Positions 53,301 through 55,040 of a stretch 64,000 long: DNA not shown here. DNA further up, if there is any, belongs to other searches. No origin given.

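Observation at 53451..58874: HPS-like (OMPDC-fold) domain fused to a 1600-aa E/K-rich coiled coil with periodic ERWKL motif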

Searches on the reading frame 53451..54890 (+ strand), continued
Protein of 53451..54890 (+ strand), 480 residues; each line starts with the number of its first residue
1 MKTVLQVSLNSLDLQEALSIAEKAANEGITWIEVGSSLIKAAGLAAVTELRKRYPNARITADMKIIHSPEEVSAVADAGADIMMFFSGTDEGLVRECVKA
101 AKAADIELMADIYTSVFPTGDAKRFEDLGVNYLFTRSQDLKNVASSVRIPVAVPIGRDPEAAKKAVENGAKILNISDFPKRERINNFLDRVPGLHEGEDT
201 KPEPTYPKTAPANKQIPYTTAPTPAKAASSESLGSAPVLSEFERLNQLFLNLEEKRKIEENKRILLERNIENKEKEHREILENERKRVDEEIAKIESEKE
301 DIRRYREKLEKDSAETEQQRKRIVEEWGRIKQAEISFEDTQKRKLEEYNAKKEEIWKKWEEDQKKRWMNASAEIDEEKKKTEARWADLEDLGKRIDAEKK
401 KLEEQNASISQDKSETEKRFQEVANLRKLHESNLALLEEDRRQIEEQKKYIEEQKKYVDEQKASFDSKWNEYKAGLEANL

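Call 49: fold_search(model_id=the predicted structure, library=pdb)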
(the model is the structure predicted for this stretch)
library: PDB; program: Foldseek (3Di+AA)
matches with E <= 10: 1943; with E <= 0.001: 972
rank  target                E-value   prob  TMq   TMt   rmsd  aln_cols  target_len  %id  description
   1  9lj9_A                7.9e-17  1.00  0.35  0.47   1.5       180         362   35  Crystal structure of a bifunctional 3-hexulose-6-phosphate synthase/6-phospho-3-hexuloisomerase (released 2025-10-01)
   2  3ieb_B                1.9e-13  1.00  0.36  0.78   2.6       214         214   21  Crystal structure of 3-keto-L-gulonate-6-phosphate decarboxylase from Vibrio cholerae O1 biovar El Tor str. N16961 (released 2009-08-18)
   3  3ajx_A                2.3e-13  1.00  0.37  0.83   2.5       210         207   23  Crystal Structure of 3-Hexulose-6-Phosphate Synthase (released 2010-11-03)
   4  3f4w_A                3.2e-13  1.00  0.35  0.76   1.9       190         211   25  The 1.65A Crystal Structure of 3-hexulose-6-phosphate synthase from Salmonella typhimurium (released 2008-11-25)
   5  3ieb_A                1.7e-12  1.00  0.37  0.79   2.4       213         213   21  Crystal structure of 3-keto-L-gulonate-6-phosphate decarboxylase from Vibrio cholerae O1 biovar El Tor str. N16961 (released 2009-08-18)
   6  3jr2_D                2.0e-12  1.00  0.35  0.75   2.9       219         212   22  X-ray crystal structure of the Mg-bound 3-keto-L-gulonate-6-phosphate decarboxylase from Vibrio cholerae O1 biovar El  (released 2009-10-13)
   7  3ieb_D                2.2e-12  1.00  0.35  0.76   2.7       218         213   22  Crystal structure of 3-keto-L-gulonate-6-phosphate decarboxylase from Vibrio cholerae O1 biovar El Tor str. N16961 (released 2009-08-18)
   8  1xbz_B                3.7e-12  1.00  0.29  0.60   7.1       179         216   23  Crystal structure of 3-keto-L-gulonate 6-phosphate decarboxylase E112D/R139V/T169A mutant with bound L-xylulose 5-phos (released 2005-04-26)
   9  1so5_B                5.6e-12  1.00  0.37  0.78   2.4       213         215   19  Crystal structure of E112Q mutant of 3-keto-L-gulonate 6-phosphate decarboxylase with bound L-threonohydroxamate 4-pho (released 2004-06-08)
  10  1xbz_A                7.1e-12  1.00  0.37  0.81   2.5       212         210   19  Crystal structure of 3-keto-L-gulonate 6-phosphate decarboxylase E112D/R139V/T169A mutant with bound L-xylulose 5-phos (released 2005-04-26)
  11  1kv8_B                7.1e-12  1.00  0.36  0.77   2.6       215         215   19  Crystal Structure of 3-Keto-L-Gulonate 6-Phosphate Decarboxylase (released 2002-04-15)
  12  1xbx_A                7.1e-12  1.00  0.29  0.61   7.3       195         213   22  Structure of 3-keto-L-gulonate 6-phosphate decarboxylase E112D/R139V/T169A mutant with bound D-ribulose 5-phosphate (released 2005-04-26)
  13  1xby_A                7.1e-12  1.00  0.29  0.60   7.3       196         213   21  Structure of 3-keto-L-gulonate 6-phosphate decarboxylase E112D/T169A mutant with bound D-ribulose 5-phosphate (released 2005-04-26)
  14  3exr_C                9.0e-12  1.00  0.36  0.78   2.7       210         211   21  Crystal structure of KGPDC from Streptococcus mutans (released 2009-08-25)
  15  1so3_B                9.6e-12  1.00  0.35  0.75   2.6       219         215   20  Crystal structure of H136A mutant of 3-keto-L-gulonate 6-phosphate decarboxylase with bound L-threonohydroxamate 4-pho (released 2004-06-08)
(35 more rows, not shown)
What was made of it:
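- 53451..54020 (+): Head, residues 1-190: a complete (beta/alpha)8 barrel of the HPS/KGPDC/OMPDC suprafamily with degenerate catalytic residues. Foldseek top hits are HPS 9lj9 and 3ajx (TM 0.83) and KGPDC (call 49).
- On OMP decarboxylase / HUMPS suprafamily (Pfam PF00215): Foldseek probability is 1.00 to HPS, KGPDC and OMPDC, with TM up to 0.83 (call 49).
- Foldseek top hits are HPS and KGPDC (call 49).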

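Call 53: list_cluster_members(proteins=[P0021, P0022, P0026, P0027, P0028, P0030, P0031, P0046, P0062, P0075])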
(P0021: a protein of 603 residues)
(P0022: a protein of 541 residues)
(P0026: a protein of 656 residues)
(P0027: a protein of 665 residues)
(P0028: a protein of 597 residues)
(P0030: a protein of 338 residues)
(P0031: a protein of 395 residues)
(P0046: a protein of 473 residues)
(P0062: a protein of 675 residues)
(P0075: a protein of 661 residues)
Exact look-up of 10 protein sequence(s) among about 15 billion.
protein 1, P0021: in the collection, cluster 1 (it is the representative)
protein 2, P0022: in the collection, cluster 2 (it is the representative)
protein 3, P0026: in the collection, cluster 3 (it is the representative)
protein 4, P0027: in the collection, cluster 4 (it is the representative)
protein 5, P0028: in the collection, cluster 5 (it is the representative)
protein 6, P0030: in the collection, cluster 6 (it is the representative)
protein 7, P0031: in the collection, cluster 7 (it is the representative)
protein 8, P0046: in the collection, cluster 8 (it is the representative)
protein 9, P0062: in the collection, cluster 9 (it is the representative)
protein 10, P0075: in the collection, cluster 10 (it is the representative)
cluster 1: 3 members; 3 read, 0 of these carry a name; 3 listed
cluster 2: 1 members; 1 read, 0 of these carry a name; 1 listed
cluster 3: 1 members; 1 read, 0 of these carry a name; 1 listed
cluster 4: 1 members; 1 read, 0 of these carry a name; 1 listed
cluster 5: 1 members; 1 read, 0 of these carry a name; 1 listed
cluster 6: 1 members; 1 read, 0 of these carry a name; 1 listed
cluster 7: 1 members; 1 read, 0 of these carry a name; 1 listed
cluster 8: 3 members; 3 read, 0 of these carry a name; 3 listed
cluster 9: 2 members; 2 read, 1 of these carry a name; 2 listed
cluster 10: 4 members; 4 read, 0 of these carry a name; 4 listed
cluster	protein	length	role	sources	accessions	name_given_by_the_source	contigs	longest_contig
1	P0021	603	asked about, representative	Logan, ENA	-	-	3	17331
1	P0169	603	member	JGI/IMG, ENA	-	-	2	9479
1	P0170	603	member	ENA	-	-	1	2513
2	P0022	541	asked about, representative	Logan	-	-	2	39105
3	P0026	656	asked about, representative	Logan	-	-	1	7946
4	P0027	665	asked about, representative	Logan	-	-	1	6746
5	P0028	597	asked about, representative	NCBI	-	-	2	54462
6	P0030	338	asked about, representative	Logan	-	-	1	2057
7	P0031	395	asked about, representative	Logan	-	-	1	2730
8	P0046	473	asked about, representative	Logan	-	-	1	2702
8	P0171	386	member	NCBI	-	-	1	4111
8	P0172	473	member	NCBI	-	-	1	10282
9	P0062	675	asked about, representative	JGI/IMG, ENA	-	-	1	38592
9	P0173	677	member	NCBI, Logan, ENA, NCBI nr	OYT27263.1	MAG: hypothetical protein B6U97_02060 [Candidatus Altiarchaeales archaeon ex4484_96]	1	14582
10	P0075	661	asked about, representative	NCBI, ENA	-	-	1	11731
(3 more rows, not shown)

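Call 54: find_encoding_contigs(protein=P0028, flank=6000, max_places=2)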
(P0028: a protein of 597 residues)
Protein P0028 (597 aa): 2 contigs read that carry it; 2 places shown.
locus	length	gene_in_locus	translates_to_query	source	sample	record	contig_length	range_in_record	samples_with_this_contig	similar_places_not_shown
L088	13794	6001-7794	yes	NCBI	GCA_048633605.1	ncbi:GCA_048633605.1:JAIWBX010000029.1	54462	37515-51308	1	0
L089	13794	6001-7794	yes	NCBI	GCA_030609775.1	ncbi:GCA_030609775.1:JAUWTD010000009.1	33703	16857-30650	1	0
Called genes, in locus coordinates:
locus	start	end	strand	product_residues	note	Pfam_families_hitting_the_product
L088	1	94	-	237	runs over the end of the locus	PF06745:ATPase, PF24336:DUF7504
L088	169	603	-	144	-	PF03259:Robl_LC7 (weak)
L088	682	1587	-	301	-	PF09987:DUF2226 (weak)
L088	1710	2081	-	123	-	PF03259:Robl_LC7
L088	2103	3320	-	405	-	PF06745:ATPase, PF08477:Roc (faint), PF00025:Arf, PF00071:Ras, PF01926:MMR_HSR1 (weak), PF03029:ATP_bind_1 (faint)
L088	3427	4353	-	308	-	PF00586:AIRS, PF02769:AIRS_C (weak)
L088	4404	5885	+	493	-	PF01409:tRNA-synt_2d, PF18006:SepRS_C (weak)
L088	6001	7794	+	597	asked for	-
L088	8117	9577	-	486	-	PF02366:PMT, PF03901:Glyco_transf_22, PF13231:PMT_2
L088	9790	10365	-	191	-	PF13091:PLDc_2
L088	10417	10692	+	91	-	-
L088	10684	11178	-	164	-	PF14512:TM1586_NiRdase (weak), PF00881:Nitroreductase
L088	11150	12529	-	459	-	PF01978:TrmB (faint)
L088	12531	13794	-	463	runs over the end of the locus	PF01875:Memo, PF01871:AMMECR1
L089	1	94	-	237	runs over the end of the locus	PF06745:ATPase, PF24336:DUF7504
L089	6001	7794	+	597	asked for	-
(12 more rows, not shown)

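Call 55: find_encoding_contigs(protein=P0062, flank=6000, max_places=2)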
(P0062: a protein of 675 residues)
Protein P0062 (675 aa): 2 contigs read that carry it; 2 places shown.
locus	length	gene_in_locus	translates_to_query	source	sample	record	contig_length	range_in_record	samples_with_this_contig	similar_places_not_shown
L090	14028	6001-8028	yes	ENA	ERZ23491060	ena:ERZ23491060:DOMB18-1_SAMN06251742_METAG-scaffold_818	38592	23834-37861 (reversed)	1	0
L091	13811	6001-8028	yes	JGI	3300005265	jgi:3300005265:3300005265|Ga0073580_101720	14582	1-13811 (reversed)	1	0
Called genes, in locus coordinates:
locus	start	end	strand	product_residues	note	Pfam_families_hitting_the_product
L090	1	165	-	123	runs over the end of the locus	PF03259:Robl_LC7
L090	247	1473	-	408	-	PF06745:ATPase, PF23365:DUF7090 (weak), PF00009:GTP_EFTU (weak), PF00025:Arf, PF00071:Ras, PF01926:MMR_HSR1 (weak), PF08477:Roc (weak), PF09439:SRPRB, +1 more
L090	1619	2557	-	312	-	PF00586:AIRS, PF02769:AIRS_C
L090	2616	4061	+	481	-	PF01409:tRNA-synt_2d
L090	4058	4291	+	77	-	PF01106:NifU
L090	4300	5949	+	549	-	PF04675:DNA_ligase_A_N, PF01068:DNA_ligase_A_M, PF04679:DNA_ligase_A_C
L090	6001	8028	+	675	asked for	-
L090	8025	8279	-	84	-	-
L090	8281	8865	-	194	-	PF13091:PLDc_2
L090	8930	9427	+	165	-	PF00011:HSP20 (weak)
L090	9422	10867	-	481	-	PF01978:TrmB (weak), PF12840:HTH_20 (faint), PF13412:HTH_24 (faint), PF24271:HVO_2833_C (weak)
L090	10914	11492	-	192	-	PF01871:AMMECR1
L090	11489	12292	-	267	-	PF01875:Memo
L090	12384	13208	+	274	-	PF01937:ARMT1-like_dom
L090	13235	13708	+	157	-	-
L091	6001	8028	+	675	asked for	-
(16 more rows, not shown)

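Call 56: find_encoding_contigs(protein=P0022, flank=6000, max_places=2)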
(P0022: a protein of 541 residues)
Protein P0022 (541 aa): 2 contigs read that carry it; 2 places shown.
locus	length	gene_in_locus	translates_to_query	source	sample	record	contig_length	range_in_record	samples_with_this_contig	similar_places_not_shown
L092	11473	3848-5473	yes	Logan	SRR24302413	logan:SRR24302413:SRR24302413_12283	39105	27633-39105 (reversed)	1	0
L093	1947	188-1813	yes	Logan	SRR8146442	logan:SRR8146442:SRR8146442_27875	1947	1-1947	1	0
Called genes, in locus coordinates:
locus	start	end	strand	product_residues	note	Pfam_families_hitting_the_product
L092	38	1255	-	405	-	PF06745:ATPase, PF23442:DUF7125 (weak), PF23365:DUF7090 (weak), PF00025:Arf, PF00071:Ras (weak), PF01926:MMR_HSR1 (weak), PF03029:ATP_bind_1 (faint)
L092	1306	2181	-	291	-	PF00586:AIRS, PF02769:AIRS_C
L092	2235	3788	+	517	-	PF17759:tRNA_synthFbeta (faint), PF01409:tRNA-synt_2d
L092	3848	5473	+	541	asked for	PF00215:OMPdecase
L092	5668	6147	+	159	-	PF00137:ATP-synt_C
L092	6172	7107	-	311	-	PF01895:PhoU (weak)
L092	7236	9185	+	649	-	PF01496:V_ATPase_I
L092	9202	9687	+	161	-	PF00137:ATP-synt_C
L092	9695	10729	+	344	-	PF01992:vATP-synt_AC39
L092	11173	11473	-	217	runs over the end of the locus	PF01813:ATP-synt_D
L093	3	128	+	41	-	?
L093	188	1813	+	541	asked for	PF00215:OMPdecase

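Call 58: search_protein_families(library=padloc, proteins=[P0021], max_evalue=0.01)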
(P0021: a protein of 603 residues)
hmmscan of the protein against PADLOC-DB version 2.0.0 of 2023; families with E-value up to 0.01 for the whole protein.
P0021 (603 aa): 1 family
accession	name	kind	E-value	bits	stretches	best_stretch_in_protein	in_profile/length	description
PDLC03865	LmuB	-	1.5e-05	21.5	1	176-487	199-508/1007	-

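Call 63: find_homologous_proteins(query=A7, max_evalue=1e-10)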
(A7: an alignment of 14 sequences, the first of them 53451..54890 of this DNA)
Query A7 (14 sequences) (480 aa, profile of the alignment): 7 proteins with E <= 1e-10 among 8000 candidates.
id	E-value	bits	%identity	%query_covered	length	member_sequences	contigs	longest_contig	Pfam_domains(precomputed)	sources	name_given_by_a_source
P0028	4.2e-183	628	30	44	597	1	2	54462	-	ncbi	-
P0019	2.8e-103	364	39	75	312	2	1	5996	PF00215.31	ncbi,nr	ncbi:MAG: hypothetical protein B6U86_04505 [Candidatus Altiarchaeales archaeon ex4484_43]|nr:MAG: hy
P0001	1.1e-53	201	72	38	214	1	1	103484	PF00215.31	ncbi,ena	-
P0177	1.7e-42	164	34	36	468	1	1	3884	PF03737.22,PF02581.24,PF04131.21,PF00215.31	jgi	jgi:3-hexulose-6-phosphate synthase/6-phospho-3-hexuloisomerase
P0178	5.6e-39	152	34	36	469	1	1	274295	PF03737.22,PF02581.24,PF00215.31,PF00977.28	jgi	jgi:3-hexulose-6-phosphate synthase/6-phospho-3-hexuloisomerase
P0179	1.1e-28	118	33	28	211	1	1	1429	PF00215.31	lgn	-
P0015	2.8e-19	87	35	23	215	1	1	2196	PF00215.31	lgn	-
